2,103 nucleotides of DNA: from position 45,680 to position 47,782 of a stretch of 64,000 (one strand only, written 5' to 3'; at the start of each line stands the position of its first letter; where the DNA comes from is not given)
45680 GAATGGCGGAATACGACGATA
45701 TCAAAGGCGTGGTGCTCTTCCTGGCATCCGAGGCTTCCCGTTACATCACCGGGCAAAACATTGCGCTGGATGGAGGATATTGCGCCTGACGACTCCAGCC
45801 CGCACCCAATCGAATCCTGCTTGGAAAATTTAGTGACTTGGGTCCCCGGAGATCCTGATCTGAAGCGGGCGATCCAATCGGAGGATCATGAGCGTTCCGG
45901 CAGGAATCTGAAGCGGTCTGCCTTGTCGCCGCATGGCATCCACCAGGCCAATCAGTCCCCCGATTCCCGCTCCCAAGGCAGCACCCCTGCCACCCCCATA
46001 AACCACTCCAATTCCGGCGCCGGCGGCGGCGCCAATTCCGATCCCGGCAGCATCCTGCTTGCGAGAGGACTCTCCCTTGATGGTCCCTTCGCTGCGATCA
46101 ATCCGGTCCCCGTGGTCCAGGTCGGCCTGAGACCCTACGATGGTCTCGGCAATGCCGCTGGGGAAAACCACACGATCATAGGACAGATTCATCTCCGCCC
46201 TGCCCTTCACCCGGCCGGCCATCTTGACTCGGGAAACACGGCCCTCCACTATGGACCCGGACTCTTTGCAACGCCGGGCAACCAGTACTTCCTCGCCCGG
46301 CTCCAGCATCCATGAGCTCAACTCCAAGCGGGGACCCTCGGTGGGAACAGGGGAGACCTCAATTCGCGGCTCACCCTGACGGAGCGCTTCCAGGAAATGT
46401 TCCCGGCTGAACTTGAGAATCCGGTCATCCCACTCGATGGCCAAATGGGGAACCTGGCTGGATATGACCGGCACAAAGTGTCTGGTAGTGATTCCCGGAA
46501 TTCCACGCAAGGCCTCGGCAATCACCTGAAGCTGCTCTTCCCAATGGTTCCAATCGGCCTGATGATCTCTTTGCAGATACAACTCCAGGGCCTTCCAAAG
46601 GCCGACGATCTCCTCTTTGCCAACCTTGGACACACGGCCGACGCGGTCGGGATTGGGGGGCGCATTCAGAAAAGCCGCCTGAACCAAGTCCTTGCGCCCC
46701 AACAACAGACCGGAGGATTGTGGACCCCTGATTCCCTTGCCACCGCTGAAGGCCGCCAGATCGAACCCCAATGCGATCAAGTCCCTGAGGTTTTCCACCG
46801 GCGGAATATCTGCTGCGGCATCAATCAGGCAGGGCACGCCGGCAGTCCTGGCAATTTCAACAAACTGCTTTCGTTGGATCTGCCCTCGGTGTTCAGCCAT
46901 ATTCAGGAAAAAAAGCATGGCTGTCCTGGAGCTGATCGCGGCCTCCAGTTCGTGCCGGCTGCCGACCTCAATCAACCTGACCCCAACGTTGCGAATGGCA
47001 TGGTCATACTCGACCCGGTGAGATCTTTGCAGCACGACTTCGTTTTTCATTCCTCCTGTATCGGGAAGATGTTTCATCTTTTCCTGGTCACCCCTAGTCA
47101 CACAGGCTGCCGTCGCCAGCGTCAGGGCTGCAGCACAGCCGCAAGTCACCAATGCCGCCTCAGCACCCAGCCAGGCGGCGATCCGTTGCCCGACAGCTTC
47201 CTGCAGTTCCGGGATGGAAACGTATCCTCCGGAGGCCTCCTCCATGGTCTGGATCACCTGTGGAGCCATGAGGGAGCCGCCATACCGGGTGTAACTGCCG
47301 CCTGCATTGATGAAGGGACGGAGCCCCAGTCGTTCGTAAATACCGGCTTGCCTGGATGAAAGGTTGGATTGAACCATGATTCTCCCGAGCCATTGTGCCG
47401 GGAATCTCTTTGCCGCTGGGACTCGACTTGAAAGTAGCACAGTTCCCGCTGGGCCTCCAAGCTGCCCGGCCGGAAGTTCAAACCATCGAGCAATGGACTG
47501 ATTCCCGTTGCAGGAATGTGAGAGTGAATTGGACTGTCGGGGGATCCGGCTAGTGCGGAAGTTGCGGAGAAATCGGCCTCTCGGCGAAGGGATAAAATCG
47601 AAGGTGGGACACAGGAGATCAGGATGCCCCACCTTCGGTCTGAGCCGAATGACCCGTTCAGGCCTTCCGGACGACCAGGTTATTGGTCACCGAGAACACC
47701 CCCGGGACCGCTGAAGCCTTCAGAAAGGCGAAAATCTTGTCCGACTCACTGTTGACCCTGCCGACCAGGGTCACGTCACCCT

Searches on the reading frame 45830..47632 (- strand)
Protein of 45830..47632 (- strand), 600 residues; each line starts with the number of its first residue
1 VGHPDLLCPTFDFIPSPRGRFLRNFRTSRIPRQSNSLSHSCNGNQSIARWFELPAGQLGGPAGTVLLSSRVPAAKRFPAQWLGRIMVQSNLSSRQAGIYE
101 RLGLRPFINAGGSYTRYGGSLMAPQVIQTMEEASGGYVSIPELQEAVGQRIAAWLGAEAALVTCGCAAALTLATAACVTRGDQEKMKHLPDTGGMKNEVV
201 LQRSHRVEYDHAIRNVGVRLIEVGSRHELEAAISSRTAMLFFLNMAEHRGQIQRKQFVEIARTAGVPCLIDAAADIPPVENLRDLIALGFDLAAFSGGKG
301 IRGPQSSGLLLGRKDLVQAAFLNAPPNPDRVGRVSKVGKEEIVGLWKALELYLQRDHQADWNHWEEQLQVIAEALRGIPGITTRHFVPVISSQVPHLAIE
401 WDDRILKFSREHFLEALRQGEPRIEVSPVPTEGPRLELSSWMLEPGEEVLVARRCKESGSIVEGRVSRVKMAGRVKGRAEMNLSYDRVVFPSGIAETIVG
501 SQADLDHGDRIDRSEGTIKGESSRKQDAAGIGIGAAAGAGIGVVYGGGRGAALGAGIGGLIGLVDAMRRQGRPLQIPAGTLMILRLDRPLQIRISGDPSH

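Call 66: search_protein_families(library=pfam, proteins=[window:45830-47632:-], max_evalue=0.001)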
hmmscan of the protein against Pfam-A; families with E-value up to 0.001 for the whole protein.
window:45830-47632:- (600 aa): 4 families
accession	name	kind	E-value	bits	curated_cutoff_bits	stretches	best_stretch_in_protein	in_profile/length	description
PF03841.19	SelA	-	1.4e-08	34.6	22.8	1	148-358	53-265/367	L-seryl-tRNA selenium transferase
PF00266.25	Aminotran_5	-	2.5e-08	33.7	21.5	1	213-320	116-221/371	Aminotransferase class-V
PF01053.26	Cys_Met_Meta_PP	-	0.00057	19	27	1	145-304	55-203/381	Cys/Met metabolism PLP-dependent enzyme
PF13441.11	Gly-zipper_YMGG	-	0.0009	19.3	28.9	0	527-564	3-41/45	YMGG-like Gly-zipper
